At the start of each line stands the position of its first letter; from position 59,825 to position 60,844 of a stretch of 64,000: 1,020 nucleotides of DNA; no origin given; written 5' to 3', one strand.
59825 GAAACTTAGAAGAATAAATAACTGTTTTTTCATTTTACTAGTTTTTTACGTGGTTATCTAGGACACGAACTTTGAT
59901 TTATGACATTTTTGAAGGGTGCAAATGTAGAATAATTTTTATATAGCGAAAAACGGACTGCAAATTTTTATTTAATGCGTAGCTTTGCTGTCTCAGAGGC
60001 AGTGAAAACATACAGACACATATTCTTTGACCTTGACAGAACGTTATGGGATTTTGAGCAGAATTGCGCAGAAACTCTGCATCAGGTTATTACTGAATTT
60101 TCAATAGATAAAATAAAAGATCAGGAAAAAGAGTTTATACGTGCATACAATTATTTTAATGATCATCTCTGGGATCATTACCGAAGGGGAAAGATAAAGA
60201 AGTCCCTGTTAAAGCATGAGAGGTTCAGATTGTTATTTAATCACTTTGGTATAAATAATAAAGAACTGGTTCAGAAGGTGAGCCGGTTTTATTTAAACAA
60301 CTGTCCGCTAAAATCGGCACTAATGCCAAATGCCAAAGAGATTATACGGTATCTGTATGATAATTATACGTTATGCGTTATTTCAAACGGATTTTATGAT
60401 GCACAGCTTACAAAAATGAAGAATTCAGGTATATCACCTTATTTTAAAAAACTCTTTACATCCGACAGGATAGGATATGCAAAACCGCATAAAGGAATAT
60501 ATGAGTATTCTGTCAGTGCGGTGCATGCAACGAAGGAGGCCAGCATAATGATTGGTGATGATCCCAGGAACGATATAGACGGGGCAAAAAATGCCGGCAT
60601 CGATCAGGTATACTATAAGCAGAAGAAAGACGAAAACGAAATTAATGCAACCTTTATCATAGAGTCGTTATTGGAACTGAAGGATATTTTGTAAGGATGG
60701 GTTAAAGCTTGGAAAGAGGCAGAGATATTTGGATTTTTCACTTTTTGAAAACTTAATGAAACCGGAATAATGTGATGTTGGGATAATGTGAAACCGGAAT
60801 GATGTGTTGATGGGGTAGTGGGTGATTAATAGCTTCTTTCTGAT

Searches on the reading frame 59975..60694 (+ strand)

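Call 93: search_protein_families(library=pfam, proteins=[window:59975-60694:+], max_evalue=0.001)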
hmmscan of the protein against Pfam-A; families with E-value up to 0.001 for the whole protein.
window:59975-60694:+ (239 aa): 3 families
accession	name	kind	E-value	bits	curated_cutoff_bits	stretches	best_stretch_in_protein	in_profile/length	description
PF13419.12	HAD_2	-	4.2e-22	79.5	23.8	1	16-212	1-176/178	Haloacid dehalogenase-like hydrolase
PF00702.32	Hydrolase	-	2.9e-20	73.9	26.4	1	13-208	1-191/191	haloacid dehalogenase-like hydrolase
PF13242.12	Hydrolase_like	-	2.8e-12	46.8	22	1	169-235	3-75/75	HAD-hyrolase-like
